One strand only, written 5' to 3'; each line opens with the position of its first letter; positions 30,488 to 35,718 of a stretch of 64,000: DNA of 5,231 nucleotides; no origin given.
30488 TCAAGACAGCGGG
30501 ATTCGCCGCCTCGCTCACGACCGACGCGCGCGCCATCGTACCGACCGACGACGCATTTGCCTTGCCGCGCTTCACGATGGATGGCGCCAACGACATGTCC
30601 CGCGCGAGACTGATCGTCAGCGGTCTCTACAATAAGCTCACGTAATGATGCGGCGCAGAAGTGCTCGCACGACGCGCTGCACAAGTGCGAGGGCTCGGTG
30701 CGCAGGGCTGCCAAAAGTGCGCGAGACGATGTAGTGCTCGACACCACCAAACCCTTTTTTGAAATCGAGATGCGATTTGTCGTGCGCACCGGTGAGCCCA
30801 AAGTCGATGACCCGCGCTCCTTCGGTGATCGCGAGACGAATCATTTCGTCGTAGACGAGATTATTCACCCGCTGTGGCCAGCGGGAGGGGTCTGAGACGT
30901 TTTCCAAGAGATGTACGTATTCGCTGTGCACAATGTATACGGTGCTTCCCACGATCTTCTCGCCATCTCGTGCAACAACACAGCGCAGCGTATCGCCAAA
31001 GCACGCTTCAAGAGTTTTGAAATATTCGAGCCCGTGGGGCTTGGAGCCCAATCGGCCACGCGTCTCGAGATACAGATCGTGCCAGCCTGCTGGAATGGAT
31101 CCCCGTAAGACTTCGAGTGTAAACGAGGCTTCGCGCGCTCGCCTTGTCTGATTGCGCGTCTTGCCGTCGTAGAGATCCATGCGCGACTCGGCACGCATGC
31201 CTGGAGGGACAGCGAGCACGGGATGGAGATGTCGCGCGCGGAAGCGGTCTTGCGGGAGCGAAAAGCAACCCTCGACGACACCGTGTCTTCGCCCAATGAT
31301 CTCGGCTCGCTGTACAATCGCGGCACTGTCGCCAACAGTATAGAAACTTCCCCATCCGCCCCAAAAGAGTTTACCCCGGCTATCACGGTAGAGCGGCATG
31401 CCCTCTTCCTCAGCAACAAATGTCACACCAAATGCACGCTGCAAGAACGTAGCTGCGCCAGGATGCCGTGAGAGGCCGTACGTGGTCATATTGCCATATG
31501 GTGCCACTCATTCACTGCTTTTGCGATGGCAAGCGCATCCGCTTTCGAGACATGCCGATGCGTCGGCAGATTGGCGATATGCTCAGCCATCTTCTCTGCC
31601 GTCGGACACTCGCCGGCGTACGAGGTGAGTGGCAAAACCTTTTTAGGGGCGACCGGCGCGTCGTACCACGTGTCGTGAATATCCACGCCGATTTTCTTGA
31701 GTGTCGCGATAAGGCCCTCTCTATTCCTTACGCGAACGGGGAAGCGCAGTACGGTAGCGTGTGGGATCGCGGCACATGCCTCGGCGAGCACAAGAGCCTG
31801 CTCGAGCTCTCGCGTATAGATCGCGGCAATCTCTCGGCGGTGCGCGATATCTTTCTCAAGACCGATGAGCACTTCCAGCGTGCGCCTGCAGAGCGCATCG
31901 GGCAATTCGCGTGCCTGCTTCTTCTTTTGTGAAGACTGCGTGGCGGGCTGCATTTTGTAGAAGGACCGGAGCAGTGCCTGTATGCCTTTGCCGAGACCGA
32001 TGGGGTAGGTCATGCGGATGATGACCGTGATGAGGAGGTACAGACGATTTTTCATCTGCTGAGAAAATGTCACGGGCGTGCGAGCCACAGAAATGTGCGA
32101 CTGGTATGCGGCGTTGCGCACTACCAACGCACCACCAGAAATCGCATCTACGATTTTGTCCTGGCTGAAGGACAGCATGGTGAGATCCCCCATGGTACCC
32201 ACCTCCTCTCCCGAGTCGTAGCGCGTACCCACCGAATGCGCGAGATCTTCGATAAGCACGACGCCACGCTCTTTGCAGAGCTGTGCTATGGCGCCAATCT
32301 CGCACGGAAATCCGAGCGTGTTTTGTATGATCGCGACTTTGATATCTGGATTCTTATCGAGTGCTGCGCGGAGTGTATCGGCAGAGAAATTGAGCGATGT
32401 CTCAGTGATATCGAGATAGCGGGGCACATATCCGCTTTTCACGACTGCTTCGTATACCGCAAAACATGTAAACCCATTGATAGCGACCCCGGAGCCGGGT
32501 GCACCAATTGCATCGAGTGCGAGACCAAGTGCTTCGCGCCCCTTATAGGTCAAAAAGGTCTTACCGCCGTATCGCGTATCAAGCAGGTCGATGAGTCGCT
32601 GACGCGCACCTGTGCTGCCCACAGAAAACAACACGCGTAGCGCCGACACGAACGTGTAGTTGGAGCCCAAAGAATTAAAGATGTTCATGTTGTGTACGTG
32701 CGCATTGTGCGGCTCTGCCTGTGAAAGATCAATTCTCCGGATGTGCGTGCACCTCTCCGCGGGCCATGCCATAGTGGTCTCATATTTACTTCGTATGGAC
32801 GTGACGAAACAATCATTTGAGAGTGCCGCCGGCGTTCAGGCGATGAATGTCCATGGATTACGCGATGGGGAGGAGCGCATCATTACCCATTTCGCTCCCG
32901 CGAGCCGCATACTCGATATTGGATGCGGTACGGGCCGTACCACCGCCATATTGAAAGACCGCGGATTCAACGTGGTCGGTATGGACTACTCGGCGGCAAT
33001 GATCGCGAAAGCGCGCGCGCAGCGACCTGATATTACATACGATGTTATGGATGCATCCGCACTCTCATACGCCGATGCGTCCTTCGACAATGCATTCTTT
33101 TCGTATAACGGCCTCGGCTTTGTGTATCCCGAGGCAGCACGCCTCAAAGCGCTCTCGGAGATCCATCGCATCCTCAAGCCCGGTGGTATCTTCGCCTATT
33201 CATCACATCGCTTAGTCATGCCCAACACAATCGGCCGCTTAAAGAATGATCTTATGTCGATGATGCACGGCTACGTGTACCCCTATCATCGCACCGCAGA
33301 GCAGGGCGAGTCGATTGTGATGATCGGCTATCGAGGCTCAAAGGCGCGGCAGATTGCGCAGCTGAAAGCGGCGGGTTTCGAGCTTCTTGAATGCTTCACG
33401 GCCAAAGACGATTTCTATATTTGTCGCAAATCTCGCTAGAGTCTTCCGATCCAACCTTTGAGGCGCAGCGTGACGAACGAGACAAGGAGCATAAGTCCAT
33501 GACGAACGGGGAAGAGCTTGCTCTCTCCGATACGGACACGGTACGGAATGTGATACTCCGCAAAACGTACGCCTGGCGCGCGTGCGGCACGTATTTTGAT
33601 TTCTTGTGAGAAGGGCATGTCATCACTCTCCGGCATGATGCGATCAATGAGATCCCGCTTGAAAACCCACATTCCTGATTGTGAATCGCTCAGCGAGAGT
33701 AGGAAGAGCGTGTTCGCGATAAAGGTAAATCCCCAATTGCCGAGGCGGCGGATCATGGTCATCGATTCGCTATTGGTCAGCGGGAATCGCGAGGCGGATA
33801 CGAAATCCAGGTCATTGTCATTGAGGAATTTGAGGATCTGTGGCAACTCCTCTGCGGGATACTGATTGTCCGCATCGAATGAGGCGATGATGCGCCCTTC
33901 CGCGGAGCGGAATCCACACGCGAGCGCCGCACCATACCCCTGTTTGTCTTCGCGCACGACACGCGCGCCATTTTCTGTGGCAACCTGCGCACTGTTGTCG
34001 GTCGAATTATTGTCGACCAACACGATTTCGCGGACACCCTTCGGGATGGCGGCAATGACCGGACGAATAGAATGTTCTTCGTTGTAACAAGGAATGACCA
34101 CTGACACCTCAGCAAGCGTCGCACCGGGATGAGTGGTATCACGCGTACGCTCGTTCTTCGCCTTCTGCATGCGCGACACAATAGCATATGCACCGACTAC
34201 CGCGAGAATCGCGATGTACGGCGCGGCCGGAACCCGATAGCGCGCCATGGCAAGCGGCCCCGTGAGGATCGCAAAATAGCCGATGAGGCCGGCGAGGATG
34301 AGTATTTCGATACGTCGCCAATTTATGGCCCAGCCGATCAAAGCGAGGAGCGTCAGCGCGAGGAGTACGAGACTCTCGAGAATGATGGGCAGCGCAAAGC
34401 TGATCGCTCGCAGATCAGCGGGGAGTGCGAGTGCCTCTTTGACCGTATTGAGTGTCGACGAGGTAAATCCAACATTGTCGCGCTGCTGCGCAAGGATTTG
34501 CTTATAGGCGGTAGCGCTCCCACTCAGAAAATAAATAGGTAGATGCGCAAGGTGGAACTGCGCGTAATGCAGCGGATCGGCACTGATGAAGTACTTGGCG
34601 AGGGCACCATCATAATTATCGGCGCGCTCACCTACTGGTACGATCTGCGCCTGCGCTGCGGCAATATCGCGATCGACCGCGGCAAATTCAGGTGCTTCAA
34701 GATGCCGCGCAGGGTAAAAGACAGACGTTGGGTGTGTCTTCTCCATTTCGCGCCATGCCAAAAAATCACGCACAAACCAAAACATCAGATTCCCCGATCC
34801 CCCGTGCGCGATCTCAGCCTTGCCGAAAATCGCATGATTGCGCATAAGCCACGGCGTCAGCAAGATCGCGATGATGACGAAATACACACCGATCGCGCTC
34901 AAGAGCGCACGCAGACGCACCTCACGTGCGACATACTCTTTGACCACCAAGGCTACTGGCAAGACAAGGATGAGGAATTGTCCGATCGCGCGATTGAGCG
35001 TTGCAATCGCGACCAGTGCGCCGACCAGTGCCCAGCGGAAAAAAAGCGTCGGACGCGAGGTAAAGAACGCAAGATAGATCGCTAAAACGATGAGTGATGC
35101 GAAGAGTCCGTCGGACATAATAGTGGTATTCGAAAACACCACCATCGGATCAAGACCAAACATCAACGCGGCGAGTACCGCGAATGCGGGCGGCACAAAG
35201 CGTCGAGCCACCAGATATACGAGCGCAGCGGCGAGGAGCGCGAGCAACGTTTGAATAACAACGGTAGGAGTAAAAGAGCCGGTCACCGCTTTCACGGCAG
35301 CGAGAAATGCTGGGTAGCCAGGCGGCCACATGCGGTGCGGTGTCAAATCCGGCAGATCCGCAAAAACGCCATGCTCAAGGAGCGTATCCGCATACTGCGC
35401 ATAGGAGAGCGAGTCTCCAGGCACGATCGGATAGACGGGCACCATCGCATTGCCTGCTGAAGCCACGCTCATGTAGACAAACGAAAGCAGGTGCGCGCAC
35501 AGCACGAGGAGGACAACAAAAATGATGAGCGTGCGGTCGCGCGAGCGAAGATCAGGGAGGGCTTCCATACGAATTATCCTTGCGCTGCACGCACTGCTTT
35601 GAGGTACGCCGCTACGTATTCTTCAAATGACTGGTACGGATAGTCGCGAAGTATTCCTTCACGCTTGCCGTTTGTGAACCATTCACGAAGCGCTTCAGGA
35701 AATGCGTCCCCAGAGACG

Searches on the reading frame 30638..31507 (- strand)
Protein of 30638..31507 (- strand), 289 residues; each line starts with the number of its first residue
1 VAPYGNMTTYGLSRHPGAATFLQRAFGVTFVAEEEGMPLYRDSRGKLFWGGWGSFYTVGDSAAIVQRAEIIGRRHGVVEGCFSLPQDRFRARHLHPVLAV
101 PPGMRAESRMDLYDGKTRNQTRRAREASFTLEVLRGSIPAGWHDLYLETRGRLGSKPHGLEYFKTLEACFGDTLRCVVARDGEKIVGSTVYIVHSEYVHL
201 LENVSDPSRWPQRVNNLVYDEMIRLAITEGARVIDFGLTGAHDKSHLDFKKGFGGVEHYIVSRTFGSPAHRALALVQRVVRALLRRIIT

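Call 14: search_protein_families(library=pfam, proteins=[window:30638-31507:-])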
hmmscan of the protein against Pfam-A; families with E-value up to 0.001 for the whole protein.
window:30638-31507:- (289 aa): 2 families
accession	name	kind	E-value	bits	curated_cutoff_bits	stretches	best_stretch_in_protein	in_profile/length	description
PF13480.13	Acetyltransf_6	-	2.5e-11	44.3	22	1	118-242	4-140/143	Acetyltransferase (GNAT) domain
PF02388.22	FemAB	-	5.6e-05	22.6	24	0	107-179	164-236/406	FemAB family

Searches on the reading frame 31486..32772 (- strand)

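Call 14: search_protein_families(library=pfam, proteins=[window:31486-32772:-])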
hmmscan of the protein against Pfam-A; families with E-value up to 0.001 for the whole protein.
window:31486-32772:- (428 aa): 1 family
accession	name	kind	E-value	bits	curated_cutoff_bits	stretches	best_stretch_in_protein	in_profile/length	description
PF01041.23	DegT_DnrJ_EryC1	-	4.2e-38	131.9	19.8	2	78-233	48-201/360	DegT/DnrJ/EryC1/StrS aminotransferase family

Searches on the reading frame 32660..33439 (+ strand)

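Call 67: search_protein_families(library=pfam, proteins=[window:32660-33439:+], max_evalue=0.0001)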
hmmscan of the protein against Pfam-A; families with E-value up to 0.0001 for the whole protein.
window:32660-33439:+ (259 aa): 9 families
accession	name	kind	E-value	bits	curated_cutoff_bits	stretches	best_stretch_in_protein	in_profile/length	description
PF13649.12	Methyltransf_25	-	4.9e-22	78.9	27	1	84-176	1-97/97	Methyltransferase domain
PF08241.18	Methyltransf_11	-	1.9e-21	77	21.2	1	85-179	1-94/95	Methyltransferase domain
PF13847.12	Methyltransf_31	-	6.9e-15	55.4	27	1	81-186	4-114/145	Methyltransferase domain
PF08242.18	Methyltransf_12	-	3.4e-13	50.6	30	1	85-178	1-98/98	Methyltransferase domain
PF13489.12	Methyltransf_23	-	5.1e-12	46.3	27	1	73-183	15-119/164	Methyltransferase domain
PF01209.24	Ubie_methyltran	-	2.8e-09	37.1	20.1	1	78-179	45-150/233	ubiE/COQ5 methyltransferase family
PF07021.18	MetW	-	1.7e-07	31.5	21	1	73-148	6-82/193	Methionine biosynthesis protein MetW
PF03141.22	Methyltransf_29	-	1.1e-05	24.6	23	1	83-186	120-223/506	Putative S-adenosyl-L-methionine-dependent methyltransferase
PF03848.20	TehB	-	5.8e-05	23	20.4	1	82-175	32-127/193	Tellurite resistance protein TehB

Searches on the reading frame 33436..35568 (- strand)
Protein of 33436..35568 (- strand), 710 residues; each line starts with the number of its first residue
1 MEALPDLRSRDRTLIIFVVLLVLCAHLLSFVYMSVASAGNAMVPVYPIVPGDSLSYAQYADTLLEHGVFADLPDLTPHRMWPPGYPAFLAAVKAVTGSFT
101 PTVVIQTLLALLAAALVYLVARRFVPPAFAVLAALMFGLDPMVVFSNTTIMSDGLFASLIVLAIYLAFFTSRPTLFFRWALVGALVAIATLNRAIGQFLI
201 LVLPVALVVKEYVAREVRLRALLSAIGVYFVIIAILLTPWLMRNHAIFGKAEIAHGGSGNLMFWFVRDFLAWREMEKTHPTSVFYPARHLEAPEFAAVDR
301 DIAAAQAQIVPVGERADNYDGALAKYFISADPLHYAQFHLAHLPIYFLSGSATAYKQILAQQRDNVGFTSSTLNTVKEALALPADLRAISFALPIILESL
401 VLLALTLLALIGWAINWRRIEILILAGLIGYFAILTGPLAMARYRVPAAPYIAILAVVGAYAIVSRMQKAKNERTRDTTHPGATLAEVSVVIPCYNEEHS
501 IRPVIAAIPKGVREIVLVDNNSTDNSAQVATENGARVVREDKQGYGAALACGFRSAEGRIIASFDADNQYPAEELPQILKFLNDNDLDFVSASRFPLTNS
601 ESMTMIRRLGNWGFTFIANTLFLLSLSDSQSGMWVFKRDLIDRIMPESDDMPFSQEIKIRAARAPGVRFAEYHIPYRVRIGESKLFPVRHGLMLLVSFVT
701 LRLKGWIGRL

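Call 14: search_protein_families(library=pfam, proteins=[window:33436-35568:-])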
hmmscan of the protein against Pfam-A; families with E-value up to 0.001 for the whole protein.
window:33436-35568:- (710 aa): 3 families
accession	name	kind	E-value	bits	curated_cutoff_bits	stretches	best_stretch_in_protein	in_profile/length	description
PF00535.33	Glycos_transf_2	-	9e-27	94.5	23.3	1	489-644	1-167/168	Glycosyl transferase family 2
PF13641.12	Glyco_tranf_2_3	-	3e-07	31.1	27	1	488-604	3-133/230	Glycosyltransferase like family 2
PF13231.12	PMT_2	-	4.5e-06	27.4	26.1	1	82-234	3-155/160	Dolichyl-phosphate-mannose-protein mannosyltransferase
